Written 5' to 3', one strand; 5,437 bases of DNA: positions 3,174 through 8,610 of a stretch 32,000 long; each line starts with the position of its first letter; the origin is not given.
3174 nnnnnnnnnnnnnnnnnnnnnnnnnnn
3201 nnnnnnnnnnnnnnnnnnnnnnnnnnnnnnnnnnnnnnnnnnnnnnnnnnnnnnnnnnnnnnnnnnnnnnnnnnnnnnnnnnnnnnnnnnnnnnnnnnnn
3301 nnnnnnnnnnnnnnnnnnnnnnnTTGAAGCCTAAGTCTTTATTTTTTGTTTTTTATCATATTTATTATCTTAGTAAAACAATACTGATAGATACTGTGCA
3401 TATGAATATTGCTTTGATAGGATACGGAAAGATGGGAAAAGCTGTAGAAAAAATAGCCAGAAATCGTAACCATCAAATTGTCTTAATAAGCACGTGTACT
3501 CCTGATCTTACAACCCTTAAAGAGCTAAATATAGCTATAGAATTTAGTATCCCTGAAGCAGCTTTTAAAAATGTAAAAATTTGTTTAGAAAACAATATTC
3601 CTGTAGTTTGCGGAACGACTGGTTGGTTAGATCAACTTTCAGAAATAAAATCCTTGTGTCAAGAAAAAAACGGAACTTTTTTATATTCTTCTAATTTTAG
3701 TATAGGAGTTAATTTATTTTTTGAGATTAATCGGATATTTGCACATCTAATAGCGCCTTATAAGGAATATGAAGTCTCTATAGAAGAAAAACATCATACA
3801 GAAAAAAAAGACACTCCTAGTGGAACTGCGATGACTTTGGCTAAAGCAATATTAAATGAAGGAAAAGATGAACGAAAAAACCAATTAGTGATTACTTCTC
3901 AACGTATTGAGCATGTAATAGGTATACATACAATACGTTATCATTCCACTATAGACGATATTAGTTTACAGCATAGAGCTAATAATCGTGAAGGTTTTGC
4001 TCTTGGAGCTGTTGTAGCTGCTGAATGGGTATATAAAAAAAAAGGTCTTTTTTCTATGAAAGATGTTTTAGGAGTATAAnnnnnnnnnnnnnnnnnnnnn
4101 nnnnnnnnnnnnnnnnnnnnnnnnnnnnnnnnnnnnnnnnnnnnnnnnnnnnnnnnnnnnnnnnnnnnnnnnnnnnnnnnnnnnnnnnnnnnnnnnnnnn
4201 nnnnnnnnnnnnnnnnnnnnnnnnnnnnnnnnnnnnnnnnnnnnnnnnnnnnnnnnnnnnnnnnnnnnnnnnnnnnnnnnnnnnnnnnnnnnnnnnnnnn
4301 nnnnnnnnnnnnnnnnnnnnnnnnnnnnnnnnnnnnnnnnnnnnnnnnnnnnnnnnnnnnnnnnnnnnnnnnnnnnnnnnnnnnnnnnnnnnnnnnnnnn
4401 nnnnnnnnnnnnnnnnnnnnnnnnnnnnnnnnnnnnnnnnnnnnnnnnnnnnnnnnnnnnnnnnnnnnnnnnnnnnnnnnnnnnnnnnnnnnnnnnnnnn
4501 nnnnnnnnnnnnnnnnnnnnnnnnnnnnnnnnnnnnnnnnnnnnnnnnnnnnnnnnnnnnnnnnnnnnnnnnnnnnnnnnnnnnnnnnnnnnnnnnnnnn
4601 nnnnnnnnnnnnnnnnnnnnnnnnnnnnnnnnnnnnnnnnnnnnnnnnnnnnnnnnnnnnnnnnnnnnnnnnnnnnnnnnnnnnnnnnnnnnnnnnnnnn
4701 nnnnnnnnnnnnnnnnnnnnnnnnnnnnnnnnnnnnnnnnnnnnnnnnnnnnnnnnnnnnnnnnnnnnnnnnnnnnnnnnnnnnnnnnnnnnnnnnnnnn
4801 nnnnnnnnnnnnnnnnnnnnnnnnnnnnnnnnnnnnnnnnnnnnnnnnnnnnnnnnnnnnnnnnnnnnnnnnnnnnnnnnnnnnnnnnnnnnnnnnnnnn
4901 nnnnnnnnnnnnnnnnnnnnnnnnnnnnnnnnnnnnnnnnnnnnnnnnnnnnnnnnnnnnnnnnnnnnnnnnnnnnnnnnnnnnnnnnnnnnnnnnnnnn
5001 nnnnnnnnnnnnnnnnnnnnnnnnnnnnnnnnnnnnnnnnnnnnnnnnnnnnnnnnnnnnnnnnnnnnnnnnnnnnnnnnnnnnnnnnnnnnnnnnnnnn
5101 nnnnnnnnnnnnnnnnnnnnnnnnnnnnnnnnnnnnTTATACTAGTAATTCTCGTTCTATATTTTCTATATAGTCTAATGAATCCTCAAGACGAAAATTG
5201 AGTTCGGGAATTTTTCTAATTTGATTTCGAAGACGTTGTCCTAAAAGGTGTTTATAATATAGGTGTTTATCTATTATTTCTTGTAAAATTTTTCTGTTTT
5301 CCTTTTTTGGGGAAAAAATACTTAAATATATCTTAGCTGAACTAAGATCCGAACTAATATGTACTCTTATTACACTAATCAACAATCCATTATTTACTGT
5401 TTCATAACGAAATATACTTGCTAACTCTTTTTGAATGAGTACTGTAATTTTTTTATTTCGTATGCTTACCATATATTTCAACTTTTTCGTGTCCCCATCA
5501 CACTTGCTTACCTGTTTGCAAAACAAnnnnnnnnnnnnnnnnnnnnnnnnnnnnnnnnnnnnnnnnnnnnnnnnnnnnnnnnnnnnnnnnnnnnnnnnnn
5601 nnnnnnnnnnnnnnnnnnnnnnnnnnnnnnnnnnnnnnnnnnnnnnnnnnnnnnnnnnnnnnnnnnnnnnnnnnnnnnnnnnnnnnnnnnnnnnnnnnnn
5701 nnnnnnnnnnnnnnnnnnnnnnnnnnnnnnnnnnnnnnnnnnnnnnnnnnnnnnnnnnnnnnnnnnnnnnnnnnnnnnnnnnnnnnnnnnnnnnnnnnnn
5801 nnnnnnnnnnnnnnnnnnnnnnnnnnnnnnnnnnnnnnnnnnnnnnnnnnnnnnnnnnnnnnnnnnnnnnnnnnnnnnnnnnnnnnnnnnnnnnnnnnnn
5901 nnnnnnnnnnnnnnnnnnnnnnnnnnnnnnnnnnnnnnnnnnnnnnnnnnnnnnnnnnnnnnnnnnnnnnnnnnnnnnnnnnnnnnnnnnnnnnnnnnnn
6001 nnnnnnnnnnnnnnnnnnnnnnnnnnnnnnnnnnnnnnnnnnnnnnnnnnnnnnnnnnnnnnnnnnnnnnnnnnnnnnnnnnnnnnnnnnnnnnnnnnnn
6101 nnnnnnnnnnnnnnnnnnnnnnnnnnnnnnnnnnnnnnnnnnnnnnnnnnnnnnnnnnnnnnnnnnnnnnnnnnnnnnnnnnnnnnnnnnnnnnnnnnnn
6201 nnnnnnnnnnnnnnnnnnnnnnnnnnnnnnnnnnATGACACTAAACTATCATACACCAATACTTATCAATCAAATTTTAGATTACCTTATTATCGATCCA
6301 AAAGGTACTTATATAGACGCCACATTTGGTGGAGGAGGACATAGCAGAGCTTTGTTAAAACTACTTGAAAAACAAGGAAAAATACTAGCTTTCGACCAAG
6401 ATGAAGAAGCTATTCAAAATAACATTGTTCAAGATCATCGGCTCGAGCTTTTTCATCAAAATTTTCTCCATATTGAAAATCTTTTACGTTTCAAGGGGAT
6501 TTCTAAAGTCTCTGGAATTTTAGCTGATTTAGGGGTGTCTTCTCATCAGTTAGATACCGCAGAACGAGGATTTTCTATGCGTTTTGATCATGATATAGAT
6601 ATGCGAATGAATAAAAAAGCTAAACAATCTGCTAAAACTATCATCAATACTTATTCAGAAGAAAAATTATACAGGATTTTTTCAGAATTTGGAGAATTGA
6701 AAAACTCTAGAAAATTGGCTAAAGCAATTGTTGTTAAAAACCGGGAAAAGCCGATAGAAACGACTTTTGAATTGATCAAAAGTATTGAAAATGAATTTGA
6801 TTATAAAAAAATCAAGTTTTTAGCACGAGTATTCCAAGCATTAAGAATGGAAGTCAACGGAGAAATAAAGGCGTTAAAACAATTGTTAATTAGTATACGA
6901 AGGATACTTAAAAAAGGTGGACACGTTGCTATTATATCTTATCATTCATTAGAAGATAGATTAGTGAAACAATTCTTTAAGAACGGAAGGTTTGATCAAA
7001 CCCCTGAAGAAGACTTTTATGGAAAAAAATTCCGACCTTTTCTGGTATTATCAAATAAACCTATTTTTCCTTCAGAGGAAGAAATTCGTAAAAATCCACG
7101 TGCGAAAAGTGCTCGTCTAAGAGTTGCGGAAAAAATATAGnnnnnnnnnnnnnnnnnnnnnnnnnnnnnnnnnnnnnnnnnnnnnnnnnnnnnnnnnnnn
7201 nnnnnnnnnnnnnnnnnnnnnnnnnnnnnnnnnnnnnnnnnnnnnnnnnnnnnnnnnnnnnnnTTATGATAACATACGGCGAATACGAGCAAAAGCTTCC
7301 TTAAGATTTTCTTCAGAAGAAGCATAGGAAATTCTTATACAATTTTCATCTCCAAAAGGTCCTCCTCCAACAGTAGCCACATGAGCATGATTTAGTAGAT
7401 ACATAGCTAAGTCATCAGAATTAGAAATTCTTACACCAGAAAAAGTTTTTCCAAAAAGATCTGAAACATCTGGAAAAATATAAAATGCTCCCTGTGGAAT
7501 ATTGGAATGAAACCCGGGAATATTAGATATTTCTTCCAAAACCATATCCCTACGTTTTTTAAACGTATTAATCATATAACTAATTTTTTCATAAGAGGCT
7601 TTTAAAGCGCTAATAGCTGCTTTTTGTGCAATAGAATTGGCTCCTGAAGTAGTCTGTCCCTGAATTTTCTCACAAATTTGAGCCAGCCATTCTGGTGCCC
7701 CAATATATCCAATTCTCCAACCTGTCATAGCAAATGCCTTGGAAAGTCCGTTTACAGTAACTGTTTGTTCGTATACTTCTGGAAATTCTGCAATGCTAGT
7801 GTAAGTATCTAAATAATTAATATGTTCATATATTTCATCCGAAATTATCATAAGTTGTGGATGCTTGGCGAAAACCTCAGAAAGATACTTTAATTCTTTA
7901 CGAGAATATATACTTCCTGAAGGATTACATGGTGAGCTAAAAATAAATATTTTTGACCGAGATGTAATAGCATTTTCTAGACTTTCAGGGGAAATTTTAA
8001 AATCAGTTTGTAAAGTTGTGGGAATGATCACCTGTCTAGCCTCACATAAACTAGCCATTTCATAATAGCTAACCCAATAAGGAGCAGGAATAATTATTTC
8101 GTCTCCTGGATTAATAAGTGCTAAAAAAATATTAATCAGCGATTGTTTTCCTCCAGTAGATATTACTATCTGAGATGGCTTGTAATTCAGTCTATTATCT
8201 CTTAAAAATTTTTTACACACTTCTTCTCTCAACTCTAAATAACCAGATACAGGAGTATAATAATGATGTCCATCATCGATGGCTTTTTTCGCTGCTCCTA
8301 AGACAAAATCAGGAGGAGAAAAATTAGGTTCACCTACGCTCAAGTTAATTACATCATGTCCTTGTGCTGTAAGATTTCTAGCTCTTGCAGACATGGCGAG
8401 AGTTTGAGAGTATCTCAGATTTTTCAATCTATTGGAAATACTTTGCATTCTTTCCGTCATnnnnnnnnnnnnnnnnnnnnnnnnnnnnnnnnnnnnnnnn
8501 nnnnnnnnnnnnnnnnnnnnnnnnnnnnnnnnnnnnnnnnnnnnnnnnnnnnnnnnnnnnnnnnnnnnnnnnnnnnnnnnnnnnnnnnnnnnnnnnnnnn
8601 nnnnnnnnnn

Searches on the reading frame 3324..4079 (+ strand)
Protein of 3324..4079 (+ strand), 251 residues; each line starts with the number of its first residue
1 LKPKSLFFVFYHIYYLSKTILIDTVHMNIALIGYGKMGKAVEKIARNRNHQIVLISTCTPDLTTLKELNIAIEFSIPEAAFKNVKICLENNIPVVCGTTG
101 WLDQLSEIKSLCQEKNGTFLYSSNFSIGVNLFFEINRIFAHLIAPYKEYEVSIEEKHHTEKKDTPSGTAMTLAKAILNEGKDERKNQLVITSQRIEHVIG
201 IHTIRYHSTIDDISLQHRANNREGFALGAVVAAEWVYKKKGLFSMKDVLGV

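Call 38: search_protein_families(library=pfam, max_evalue=0.001, proteins=[window:3324-4079:+])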
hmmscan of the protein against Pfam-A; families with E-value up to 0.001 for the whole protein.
window:3324-4079:+ (251 aa): 3 families
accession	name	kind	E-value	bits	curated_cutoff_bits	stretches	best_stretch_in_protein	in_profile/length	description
PF05173.19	DapB_C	-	4.6e-35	120.8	27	1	128-249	1-121/121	Dihydrodipicolinate reductase, C-terminus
PF01113.26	DapB_N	-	2.4e-15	57.2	25.6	1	27-125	1-124/124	Dihydrodipicolinate reductase, N-terminus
PF03807.23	F420_oxidored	-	0.0008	20.4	21.6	0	29-65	2-40/94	NADP oxidoreductase coenzyme F420-dependent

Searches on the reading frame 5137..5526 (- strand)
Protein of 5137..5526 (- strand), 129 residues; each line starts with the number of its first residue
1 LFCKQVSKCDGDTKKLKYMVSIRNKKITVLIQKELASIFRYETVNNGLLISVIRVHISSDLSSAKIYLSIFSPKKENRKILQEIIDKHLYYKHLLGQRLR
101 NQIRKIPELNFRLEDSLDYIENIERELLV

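Call 38: search_protein_families(library=pfam, max_evalue=0.001, proteins=[window:5137-5526:-])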
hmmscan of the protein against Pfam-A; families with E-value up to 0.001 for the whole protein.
window:5137-5526:- (129 aa): 1 family
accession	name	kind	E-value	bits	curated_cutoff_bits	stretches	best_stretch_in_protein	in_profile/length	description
PF02033.23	RBFA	-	7e-21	74.9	34.7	1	23-125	1-103/105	Ribosome-binding factor A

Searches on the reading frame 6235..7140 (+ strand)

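Call 38: search_protein_families(library=pfam, max_evalue=0.001, proteins=[window:6235-7140:+])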
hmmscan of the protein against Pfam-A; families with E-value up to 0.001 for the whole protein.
window:6235-7140:+ (301 aa): 2 families
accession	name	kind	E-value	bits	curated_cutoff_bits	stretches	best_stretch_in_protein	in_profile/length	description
PF01795.25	Methyltransf_5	-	7e-92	308.6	27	1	6-301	4-309/309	MraW methylase family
PF13847.12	Methyltransf_31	-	0.00014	22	27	0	186-250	73-125/145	Methyltransferase domain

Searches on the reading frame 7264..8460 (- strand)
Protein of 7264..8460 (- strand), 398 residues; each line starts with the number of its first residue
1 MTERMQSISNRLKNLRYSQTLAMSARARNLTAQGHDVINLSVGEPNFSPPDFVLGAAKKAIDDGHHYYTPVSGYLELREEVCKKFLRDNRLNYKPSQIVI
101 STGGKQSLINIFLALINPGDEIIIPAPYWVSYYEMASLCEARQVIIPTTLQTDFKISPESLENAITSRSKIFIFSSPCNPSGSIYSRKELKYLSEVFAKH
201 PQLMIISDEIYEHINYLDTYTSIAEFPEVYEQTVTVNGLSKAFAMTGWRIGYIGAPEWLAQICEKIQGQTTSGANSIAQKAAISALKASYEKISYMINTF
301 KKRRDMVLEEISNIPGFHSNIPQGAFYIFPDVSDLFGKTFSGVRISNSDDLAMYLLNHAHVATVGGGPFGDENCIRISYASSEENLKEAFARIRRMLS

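Call 38: search_protein_families(library=pfam, max_evalue=0.001, proteins=[window:7264-8460:-])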
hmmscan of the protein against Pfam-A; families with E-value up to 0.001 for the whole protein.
window:7264-8460:- (398 aa): 2 families
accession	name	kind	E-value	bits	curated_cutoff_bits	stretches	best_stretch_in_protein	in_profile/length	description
PF00155.27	Aminotran_1_2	-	4e-69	234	19.7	1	36-393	2-361/361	Aminotransferase class I and II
PF01041.23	DegT_DnrJ_EryC1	-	1.6e-05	24.7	19.8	1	108-173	53-117/360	DegT/DnrJ/EryC1/StrS aminotransferase family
